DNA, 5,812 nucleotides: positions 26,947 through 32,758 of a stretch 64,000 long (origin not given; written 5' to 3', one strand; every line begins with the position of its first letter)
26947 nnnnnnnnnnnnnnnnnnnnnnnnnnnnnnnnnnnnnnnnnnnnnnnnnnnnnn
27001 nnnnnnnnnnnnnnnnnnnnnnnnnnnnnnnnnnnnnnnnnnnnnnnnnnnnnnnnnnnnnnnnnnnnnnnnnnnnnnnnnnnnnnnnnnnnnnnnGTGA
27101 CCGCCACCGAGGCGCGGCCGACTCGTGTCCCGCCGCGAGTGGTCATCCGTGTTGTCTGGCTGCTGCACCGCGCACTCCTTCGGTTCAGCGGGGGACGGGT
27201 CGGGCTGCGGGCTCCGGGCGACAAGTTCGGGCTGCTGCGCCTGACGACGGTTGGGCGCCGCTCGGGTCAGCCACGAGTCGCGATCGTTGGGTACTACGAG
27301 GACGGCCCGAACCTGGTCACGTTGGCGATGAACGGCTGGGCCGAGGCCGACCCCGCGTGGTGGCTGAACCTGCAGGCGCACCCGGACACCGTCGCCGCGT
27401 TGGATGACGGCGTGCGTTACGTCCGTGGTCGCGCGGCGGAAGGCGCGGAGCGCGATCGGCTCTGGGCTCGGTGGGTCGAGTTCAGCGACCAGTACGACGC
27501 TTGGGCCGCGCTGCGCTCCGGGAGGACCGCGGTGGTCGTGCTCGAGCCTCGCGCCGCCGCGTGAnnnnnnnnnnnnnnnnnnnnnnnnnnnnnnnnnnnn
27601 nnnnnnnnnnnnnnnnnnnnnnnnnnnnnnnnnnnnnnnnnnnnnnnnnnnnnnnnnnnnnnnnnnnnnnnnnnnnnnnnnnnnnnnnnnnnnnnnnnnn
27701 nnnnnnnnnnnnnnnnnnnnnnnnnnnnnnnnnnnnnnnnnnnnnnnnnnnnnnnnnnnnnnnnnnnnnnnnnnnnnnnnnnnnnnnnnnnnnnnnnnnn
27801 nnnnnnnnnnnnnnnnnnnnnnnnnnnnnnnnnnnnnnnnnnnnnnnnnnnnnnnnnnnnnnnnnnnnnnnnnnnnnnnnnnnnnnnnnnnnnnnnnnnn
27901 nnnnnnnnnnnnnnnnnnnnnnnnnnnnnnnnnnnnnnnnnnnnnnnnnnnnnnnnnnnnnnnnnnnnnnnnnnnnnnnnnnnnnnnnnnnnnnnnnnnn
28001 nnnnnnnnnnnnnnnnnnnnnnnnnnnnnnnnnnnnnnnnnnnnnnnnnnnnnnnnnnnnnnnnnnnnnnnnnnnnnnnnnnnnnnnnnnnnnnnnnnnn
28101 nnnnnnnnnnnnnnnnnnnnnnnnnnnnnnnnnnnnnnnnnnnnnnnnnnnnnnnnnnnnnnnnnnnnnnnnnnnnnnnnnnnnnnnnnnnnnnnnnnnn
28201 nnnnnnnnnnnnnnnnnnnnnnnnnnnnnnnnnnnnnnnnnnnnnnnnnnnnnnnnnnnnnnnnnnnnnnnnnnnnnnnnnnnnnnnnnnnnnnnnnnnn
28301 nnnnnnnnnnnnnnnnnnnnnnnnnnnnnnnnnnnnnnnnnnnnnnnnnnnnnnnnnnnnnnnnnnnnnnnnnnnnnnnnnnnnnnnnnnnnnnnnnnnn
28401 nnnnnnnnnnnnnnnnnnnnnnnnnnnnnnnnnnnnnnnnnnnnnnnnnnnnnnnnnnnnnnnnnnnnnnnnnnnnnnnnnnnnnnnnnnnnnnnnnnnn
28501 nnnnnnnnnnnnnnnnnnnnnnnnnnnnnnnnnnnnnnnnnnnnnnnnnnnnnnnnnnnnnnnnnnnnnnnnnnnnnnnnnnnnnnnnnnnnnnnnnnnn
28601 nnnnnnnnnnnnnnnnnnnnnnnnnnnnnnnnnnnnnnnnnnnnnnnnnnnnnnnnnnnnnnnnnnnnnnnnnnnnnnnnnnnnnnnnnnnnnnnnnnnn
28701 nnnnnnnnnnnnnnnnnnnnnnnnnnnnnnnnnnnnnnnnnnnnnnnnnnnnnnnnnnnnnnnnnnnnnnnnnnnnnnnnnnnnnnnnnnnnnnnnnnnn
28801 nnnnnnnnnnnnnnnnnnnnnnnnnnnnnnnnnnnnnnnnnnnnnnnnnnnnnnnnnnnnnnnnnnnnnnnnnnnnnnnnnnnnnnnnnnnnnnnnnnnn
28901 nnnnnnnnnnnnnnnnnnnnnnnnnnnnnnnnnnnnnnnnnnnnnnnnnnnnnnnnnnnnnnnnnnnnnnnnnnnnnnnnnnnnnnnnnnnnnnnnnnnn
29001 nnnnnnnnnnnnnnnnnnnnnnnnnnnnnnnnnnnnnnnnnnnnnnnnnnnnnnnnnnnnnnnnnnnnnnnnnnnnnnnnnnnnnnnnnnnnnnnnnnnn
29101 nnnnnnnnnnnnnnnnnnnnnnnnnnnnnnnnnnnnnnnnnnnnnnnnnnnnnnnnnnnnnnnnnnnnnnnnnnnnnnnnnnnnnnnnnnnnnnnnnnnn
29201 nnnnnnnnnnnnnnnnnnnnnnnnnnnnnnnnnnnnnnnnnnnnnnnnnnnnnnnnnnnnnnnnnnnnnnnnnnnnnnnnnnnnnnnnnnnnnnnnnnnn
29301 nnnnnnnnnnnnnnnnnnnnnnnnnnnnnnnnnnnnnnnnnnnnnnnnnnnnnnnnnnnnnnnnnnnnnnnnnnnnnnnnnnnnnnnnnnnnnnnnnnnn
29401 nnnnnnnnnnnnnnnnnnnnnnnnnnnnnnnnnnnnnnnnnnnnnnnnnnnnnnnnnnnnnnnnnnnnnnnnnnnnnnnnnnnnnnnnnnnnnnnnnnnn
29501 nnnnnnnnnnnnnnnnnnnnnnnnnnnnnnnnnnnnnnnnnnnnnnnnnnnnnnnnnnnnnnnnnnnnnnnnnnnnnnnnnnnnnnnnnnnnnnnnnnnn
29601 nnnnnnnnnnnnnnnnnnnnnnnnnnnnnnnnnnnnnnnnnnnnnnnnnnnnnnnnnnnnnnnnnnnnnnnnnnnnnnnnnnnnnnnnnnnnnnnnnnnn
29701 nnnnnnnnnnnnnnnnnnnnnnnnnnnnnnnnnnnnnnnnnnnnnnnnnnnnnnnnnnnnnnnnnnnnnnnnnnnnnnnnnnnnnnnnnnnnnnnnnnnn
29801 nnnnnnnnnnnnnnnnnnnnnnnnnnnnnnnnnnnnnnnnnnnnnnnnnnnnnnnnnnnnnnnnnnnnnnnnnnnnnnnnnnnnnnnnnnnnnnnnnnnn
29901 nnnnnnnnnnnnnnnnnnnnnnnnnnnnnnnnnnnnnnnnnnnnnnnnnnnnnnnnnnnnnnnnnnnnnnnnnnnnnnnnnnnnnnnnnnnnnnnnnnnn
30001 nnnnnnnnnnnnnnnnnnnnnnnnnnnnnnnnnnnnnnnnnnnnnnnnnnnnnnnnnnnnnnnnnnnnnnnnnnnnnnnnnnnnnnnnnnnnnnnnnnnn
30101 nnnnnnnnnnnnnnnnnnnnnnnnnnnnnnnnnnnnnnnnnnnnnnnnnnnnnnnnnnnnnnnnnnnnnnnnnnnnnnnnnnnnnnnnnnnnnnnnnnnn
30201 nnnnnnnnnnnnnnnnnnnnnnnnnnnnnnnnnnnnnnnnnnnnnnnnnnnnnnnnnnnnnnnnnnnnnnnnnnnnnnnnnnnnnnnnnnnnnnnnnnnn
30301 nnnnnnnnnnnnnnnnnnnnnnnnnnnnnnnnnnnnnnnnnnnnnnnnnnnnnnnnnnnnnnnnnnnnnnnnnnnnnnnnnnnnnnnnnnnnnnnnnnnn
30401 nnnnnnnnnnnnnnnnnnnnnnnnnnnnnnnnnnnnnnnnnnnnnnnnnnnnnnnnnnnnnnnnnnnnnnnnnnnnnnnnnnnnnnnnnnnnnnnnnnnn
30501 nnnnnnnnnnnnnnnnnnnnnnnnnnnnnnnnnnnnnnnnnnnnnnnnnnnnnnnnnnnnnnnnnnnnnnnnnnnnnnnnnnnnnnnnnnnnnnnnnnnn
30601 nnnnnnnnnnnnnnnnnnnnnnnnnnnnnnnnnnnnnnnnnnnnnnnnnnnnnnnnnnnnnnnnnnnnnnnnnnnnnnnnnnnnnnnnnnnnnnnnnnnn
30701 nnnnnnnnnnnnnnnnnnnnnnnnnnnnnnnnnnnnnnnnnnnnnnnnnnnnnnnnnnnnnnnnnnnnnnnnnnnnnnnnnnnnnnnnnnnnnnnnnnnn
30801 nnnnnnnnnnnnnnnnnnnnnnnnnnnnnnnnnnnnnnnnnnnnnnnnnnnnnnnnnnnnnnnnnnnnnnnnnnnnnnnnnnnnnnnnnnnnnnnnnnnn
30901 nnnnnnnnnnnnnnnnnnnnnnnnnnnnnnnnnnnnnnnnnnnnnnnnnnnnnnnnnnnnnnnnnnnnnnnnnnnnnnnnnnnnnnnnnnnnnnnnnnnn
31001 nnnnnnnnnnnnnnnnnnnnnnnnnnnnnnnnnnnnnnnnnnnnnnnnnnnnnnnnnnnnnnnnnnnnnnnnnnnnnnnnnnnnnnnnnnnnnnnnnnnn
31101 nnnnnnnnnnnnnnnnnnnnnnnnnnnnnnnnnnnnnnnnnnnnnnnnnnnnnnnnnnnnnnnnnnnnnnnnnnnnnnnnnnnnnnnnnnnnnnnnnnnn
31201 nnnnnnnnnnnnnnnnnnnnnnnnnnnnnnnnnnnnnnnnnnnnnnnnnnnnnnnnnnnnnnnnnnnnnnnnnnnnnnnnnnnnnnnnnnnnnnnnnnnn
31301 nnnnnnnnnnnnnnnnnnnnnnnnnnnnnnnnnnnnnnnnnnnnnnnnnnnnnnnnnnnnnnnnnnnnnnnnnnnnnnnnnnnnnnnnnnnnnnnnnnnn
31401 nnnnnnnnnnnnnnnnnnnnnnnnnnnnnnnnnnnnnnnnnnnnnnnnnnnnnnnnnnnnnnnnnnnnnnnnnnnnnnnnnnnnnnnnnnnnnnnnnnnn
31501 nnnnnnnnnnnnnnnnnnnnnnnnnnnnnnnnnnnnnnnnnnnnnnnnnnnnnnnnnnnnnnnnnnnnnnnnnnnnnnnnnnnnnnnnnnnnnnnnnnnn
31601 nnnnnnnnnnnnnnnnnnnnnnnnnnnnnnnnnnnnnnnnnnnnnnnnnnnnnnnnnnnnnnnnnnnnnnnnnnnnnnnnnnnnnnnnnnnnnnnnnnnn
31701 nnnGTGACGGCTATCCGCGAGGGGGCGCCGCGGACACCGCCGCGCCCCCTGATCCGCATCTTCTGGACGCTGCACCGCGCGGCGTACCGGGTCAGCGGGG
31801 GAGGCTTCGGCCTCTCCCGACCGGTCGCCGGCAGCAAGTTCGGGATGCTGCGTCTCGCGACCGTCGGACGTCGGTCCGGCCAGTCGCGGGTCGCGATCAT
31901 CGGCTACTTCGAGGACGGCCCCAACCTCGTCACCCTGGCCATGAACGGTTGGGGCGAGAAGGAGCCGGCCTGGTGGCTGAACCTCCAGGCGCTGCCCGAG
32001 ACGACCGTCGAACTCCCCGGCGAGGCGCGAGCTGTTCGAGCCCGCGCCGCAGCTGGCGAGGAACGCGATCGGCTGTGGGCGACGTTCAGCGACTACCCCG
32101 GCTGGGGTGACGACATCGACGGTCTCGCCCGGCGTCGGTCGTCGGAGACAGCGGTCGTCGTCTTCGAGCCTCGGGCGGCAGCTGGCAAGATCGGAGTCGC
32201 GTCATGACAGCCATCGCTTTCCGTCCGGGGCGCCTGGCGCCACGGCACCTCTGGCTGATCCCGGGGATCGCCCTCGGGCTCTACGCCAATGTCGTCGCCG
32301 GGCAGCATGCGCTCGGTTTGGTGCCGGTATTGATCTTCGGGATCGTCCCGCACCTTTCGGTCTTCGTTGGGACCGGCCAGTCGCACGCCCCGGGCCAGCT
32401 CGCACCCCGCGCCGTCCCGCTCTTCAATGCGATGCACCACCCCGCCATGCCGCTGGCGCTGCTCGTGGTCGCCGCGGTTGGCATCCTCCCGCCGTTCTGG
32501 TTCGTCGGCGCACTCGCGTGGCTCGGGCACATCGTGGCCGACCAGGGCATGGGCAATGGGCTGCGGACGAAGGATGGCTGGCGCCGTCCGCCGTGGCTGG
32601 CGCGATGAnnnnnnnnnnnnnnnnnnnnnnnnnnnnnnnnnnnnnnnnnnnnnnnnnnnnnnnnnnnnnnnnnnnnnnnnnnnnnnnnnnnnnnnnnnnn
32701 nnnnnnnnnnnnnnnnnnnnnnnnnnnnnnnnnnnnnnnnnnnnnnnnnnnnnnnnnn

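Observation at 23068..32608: Tandem cassettes b and c: repeated 4-gene module [LAL/STAND-LuxR regulator - small RYEIRL protein - DUF4386 - TIGR00026 F420 nitroreductase], candidate undescribed inducible membrane-redox system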

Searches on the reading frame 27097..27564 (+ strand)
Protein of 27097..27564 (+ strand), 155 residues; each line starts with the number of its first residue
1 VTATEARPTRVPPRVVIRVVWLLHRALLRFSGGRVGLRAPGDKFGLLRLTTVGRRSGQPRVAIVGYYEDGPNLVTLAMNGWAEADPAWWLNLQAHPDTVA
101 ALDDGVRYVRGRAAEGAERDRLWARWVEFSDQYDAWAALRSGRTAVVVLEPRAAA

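Call 5: search_protein_families(library=pfam, proteins=[window:27097-27564:+], max_evalue=0.01)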
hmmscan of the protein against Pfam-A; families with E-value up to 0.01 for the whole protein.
window:27097-27564:+ (155 aa): 2 families
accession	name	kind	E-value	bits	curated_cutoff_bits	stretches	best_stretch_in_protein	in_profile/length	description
PF04075.20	F420H2_quin_red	-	6.7e-19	68.7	22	1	25-151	6-130/130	F420H(2)-dependent quinone reductase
PF01243.27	PNPOx_N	-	6.4e-05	23.7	28.1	1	45-150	13-112/120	Pyridoxamine 5'-phosphate oxidase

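Call 7: search_protein_families(library=ncbifam, proteins=[window:27097-27564:+], max_evalue=0.01)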
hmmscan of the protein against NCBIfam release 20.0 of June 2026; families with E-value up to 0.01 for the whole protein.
window:27097-27564:+ (155 aa): 1 family
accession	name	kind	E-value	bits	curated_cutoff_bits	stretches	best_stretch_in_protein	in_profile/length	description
TIGR00026.1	hi_GC_TIGR00026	subfamily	4.5e-17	62.7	46.35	1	46-149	9-110/111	nitroreductase family deazaflavin-dependent oxidoreductase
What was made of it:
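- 27097..27564 (+): FDOR-A-b, Ddn-like deazaflavin-dependent reductase; GTGA overlap with DUF4386-b. PF04075 E 7e-19, TIGR00026 above cut-off (calls 5, 7).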

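Call 22: search_solved_structures(query=window:27097-27564:+, max_evalue=0.01, show_alignments=3)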
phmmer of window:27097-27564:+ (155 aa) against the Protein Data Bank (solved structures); distinct sequences matched with E-value up to 0.01: 10.
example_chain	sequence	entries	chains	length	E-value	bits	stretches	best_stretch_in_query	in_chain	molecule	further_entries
3r5l_A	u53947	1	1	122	4.1e-14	56.1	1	36-151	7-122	Deazaflavin-dependent nitroreductase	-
3r5p_A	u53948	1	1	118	5e-14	55.8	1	37-151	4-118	Deazaflavin-dependent nitroreductase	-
3r5r_A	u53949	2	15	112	1e-13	54.8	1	44-151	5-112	Deazaflavin-dependent nitroreductase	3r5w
8d4w_A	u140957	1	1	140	5e-12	49.3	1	29-137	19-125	Cell entry (Mce) related family protein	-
3r5y_A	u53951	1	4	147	3e-08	37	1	43-151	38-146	Putative uncharacterized protein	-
4y9i_A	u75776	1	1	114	2.5e-06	30.8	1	47-136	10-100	Mycobacterium tuberculosis paralogous family 11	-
6wta_A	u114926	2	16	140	3.5e-06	30.3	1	47-136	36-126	Uncharacterized protein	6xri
3r5z_A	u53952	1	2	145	4e-05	26.9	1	31-152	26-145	Putative uncharacterized protein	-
3h96_A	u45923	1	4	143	0.00013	25.2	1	28-127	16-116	F420-H2 Dependent Reductase A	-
7kl8_A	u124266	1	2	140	0.00043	23.5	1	30-151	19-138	Deazaflavin-dependent nitroreductase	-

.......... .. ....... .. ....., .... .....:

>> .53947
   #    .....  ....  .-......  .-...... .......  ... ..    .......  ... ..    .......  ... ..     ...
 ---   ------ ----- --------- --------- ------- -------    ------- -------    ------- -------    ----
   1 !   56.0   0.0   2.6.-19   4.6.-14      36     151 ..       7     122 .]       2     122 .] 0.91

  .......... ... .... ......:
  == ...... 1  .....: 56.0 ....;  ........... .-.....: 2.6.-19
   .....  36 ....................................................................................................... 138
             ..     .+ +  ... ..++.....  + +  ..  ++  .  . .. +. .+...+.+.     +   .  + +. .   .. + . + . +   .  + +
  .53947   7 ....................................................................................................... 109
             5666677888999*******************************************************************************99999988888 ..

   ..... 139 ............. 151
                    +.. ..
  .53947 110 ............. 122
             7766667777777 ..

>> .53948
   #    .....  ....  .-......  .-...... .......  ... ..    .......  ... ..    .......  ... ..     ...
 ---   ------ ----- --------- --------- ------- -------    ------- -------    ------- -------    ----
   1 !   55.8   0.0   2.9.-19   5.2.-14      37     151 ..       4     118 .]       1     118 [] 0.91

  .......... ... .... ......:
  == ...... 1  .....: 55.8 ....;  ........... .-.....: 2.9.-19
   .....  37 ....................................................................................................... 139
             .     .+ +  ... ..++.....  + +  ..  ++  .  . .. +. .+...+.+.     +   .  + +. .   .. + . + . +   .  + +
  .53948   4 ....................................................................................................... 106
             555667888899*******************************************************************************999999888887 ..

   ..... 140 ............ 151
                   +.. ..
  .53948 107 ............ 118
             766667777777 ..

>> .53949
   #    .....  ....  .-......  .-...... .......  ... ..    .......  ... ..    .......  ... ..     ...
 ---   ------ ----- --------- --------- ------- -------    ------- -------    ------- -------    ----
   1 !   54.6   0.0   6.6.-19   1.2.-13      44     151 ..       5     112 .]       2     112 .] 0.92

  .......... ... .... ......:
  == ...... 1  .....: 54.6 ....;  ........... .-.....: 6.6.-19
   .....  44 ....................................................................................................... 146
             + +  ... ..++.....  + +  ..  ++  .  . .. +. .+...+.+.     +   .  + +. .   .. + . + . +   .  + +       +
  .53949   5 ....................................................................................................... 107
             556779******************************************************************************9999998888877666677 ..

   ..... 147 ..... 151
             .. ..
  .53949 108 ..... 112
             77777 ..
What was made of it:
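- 27097..27564 (+): Best PDB hits are M. tuberculosis Ddn 3R5L/3R5P/3R5R, E 4e-14 (call 22).
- The nearest solved relatives are Ddn and its homologues (call 22).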

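Call 35: search_protein_families(library=padloc, proteins=[window:27097-27564:+], max_evalue=0.01)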
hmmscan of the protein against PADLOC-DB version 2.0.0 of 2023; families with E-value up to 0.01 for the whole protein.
window:27097-27564:+ (155 aa): 0 families

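Call 49: find_related_loci(query=A4, collection=genome_contigs, flank=6000)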
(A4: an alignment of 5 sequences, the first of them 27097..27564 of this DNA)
Query A4 (155 aa) in genome_contigs; peptide patterns used: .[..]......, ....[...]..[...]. (x = any residue, [..] = any of these).
598 stretches matched a pattern (row limit reached: there are more); 565 encode a relative of the query (tblastn E <= 1e-3); the best 80 are kept; 80 distinct loci.
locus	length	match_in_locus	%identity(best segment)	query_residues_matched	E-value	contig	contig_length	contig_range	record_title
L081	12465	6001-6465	95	1-155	3e-95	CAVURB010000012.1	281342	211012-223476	MAG: uncultured Chloroflexia bacterium isolate MFD09730.bin.2.23 genome assembly, contig: contig_4942, whole genome shot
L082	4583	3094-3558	94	1-155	9e-94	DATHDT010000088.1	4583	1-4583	MAG TPA_asm: Gemmatimonadales bacterium isolate SMAG_U12401 k141_21598, whole genome shotgun sequence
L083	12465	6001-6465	94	1-155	1e-93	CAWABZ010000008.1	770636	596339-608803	MAG: uncultured Chloroflexia bacterium isolate MFD09267.bin.2.90 genome assembly, contig: contig_34366, whole genome sho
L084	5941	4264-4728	94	1-155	1e-93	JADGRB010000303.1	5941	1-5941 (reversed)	MAG: Proteobacteria bacterium isolate Chersky.8_6 contig-100_1652, whole genome shotgun sequence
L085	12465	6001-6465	92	1-155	3e-91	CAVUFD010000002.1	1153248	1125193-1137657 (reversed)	MAG: uncultured Chloroflexia bacterium isolate MFD04944.bin.1.277 genome assembly, contig: contig_22608, whole genome sh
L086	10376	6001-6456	91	1-152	2e-87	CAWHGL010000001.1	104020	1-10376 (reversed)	MAG: uncultured Chloroflexia bacterium isolate MFD00392.bin.2.284 genome assembly, contig: contig_16930, whole genome sh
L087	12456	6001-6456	78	1-152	1e-77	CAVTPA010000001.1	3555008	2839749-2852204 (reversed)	MAG: uncultured Chloroflexia bacterium isolate MFD00905.bin.2.8 genome assembly, contig: contig_3698, whole genome shotg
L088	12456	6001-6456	80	1-152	9e-78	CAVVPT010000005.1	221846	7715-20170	MAG: uncultured Chloroflexia bacterium isolate MFD00392.bin.3.845 genome assembly, contig: contig_25921, whole genome sh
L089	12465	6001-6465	78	1-153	7e-76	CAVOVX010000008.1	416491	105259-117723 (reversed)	MAG: uncultured Chloroflexia bacterium isolate MFD00031.bin.2.172 genome assembly, contig: contig_76416, whole genome sh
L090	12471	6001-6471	76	1-155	7e-76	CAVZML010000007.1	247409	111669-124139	MAG: uncultured Chloroflexia bacterium isolate MFD02199.bin.2.145 genome assembly, contig: contig_25358, whole genome sh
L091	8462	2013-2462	77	5-154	4e-76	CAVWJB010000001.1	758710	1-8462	MAG: uncultured Chloroflexia bacterium isolate MFD02242.bin.2.81 genome assembly, contig: contig_11387, whole genome sho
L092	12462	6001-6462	78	1-152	7e-75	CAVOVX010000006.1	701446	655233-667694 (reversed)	MAG: uncultured Chloroflexia bacterium isolate MFD00031.bin.2.172 genome assembly, contig: contig_44770, whole genome sh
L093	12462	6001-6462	75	1-154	1e-74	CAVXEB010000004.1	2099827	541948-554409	MAG: uncultured Chloroflexia bacterium isolate MFD02242.bin.1.318 genome assembly, contig: contig_3474, whole genome sho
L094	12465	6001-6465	75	1-155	1e-74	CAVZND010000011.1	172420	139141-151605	MAG: uncultured Chloroflexia bacterium isolate MFD02242.bin.2.217 genome assembly, contig: contig_3172, whole genome sho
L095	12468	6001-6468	77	1-154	3e-74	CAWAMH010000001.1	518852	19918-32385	MAG: uncultured Chloroflexia bacterium isolate MFD02242.bin.2.293 genome assembly, contig: contig_11214, whole genome sh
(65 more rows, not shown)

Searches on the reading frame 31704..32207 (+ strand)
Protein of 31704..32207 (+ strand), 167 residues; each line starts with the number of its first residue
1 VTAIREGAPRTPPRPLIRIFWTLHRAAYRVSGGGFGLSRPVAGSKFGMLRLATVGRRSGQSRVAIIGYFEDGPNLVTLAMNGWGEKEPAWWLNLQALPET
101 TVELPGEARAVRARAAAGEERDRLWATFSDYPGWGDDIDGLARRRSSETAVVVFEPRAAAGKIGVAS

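Call 5: search_protein_families(library=pfam, proteins=[window:31704-32207:+], max_evalue=0.01)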
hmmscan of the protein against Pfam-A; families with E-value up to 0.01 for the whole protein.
window:31704-32207:+ (167 aa): 1 family
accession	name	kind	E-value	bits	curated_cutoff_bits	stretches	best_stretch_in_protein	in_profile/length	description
PF04075.20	F420H2_quin_red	-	7.7e-17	62.1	22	1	24-130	5-107/130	F420H(2)-dependent quinone reductase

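Call 7: search_protein_families(library=ncbifam, proteins=[window:31704-32207:+], max_evalue=0.01)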
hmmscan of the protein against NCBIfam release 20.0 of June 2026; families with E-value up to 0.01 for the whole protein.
window:31704-32207:+ (167 aa): 1 family
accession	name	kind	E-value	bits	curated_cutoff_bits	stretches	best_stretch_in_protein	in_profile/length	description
TIGR00026.1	hi_GC_TIGR00026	subfamily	4.7e-18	65.9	46.35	1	47-136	8-96/111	nitroreductase family deazaflavin-dependent oxidoreductase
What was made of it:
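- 31704..32207 (+): FDOR-A-c. PF04075 E 8e-17, TIGR00026 (calls 5, 7).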

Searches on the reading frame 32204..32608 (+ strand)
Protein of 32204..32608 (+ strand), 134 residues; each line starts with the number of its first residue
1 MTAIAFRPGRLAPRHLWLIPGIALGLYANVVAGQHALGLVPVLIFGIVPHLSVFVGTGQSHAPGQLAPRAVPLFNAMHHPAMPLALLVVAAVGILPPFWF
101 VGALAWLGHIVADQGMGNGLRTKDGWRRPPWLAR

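Call 5: search_protein_families(library=pfam, proteins=[window:32204-32608:+], max_evalue=0.01)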
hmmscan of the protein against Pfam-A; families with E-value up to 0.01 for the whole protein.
window:32204-32608:+ (134 aa): 1 family
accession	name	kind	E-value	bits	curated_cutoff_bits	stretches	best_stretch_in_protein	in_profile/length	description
PF14079.11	DUF4260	-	4.8e-06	27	27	1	73-127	53-106/113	Domain of unknown function (DUF4260)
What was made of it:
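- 32204..32608 (+): DUF4260-like small membrane protein; ATGA overlap with FDOR-c; travels with c-type cassettes only. PF14079 27.0 bits, exactly at the cut-off (call 5).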

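Call 7: search_protein_families(library=ncbifam, proteins=[window:32204-32608:+], max_evalue=0.01)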
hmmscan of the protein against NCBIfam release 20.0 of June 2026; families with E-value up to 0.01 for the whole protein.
window:32204-32608:+ (134 aa): 0 families

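Call 35: search_protein_families(library=padloc, proteins=[window:32204-32608:+], max_evalue=0.01)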
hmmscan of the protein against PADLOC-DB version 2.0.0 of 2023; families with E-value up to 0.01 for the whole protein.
window:32204-32608:+ (134 aa): 0 families
